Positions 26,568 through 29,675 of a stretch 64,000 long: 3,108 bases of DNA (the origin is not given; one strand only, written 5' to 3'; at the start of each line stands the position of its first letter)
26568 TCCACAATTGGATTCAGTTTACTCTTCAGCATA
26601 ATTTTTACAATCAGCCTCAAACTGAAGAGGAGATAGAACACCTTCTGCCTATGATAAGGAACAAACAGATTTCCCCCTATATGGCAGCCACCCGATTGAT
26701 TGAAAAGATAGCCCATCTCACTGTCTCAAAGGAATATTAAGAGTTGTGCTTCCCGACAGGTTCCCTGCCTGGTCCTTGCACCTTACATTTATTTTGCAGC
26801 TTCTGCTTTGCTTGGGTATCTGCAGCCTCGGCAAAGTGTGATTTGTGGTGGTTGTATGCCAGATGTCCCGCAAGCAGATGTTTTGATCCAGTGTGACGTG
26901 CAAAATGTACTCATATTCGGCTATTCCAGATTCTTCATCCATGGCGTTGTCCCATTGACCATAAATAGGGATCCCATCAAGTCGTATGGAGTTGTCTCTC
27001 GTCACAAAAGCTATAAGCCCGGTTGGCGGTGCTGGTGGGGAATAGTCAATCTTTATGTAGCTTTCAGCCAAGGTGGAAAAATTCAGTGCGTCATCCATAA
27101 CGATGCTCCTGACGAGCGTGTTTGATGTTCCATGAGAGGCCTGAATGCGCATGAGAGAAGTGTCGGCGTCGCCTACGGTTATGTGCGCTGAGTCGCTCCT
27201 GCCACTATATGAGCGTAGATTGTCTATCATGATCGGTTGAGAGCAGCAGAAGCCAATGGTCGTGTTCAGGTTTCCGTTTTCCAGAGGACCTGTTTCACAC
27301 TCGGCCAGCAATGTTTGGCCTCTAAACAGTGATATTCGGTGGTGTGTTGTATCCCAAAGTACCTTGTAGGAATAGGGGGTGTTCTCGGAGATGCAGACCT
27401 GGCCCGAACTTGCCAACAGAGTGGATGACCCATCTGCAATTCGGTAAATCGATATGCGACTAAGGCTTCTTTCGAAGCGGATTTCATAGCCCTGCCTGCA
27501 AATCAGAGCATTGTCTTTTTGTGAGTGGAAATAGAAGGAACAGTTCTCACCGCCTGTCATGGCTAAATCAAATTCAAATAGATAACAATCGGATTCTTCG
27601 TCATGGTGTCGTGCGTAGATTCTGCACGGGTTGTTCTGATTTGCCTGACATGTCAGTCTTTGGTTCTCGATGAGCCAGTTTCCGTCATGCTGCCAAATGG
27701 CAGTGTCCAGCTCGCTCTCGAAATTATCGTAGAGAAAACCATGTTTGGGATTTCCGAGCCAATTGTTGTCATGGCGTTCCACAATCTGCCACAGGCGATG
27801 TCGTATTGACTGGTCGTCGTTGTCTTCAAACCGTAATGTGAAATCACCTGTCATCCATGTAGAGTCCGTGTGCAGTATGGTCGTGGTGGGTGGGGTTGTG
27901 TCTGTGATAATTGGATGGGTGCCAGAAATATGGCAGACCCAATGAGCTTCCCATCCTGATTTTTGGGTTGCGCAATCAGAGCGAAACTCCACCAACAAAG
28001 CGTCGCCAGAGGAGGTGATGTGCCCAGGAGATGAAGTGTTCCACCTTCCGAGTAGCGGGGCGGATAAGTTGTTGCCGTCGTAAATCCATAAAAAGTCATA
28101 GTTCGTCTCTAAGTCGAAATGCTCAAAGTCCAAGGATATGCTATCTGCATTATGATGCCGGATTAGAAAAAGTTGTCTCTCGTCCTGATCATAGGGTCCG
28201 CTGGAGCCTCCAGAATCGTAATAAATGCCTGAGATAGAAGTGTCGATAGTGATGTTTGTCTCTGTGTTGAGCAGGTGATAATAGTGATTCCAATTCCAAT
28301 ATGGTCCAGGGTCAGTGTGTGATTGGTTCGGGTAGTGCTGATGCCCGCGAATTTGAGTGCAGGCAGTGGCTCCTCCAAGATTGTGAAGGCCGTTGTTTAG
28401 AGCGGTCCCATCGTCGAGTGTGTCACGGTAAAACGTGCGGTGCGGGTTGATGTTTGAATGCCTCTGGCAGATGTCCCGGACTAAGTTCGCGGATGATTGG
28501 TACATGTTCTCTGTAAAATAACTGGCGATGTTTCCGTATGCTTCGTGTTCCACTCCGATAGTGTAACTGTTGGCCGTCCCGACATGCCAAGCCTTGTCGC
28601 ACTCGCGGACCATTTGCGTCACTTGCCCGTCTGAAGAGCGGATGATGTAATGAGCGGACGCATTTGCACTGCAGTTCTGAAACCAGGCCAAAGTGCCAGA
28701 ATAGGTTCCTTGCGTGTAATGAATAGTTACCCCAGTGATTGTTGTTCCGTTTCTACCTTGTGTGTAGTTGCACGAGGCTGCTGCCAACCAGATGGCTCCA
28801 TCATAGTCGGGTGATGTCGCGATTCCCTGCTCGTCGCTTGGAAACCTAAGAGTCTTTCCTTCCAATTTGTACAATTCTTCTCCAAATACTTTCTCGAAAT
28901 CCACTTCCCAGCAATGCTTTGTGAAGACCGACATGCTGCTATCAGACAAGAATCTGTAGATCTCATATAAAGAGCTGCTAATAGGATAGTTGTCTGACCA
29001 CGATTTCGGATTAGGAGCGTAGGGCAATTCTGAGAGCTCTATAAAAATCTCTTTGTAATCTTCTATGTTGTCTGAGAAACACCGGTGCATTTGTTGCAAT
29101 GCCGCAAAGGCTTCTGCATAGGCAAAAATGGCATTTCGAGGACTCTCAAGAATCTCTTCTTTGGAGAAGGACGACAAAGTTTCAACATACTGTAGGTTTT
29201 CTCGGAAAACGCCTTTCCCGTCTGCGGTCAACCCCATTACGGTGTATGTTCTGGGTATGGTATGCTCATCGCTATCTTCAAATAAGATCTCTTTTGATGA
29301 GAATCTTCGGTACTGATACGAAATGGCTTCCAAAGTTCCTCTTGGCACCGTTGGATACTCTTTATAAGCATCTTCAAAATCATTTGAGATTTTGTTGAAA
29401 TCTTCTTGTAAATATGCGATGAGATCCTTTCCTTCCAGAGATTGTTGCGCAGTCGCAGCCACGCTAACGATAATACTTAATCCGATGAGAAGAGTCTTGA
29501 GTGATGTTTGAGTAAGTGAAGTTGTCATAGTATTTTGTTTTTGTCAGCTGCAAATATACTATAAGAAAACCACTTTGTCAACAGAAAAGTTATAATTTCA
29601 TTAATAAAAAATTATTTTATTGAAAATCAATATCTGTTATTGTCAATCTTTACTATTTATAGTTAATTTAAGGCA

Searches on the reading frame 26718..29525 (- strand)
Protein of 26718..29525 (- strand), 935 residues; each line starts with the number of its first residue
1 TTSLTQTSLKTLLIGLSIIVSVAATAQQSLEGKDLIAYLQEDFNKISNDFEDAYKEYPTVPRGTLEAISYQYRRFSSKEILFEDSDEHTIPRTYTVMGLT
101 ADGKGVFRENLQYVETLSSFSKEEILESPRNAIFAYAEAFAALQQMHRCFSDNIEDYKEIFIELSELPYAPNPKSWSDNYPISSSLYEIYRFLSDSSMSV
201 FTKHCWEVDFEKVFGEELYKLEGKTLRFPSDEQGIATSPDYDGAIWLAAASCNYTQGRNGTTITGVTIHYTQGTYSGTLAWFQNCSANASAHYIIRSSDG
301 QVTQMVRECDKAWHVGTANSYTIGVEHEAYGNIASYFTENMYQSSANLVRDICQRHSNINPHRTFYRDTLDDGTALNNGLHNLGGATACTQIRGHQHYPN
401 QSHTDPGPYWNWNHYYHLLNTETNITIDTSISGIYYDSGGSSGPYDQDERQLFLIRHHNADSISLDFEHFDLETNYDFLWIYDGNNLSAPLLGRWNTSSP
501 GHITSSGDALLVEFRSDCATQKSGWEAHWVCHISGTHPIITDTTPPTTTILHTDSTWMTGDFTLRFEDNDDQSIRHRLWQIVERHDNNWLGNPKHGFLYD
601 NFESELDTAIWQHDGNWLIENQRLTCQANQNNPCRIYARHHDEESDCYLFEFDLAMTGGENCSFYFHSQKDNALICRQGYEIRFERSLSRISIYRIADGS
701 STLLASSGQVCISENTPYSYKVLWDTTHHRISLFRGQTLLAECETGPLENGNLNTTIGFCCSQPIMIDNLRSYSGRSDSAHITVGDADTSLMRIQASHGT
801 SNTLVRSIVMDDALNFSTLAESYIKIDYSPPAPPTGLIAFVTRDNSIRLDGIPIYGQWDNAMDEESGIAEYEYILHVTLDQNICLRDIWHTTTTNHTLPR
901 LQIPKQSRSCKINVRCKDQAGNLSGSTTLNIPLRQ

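Call 60: search_protein_families(library=ncbifam, proteins=[window:26718-29525:-], max_evalue=0.001)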
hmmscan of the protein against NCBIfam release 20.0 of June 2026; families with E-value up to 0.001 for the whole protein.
window:26718-29525:- (935 aa): 1 family
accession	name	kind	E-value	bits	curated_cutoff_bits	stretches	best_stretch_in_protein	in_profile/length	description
NF008758.0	PRK11789.1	equivalog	6.8e-13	48.4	143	1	287-360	74-152/190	1,6-anhydro-N-acetylmuramyl-L-alanine amidase AmpD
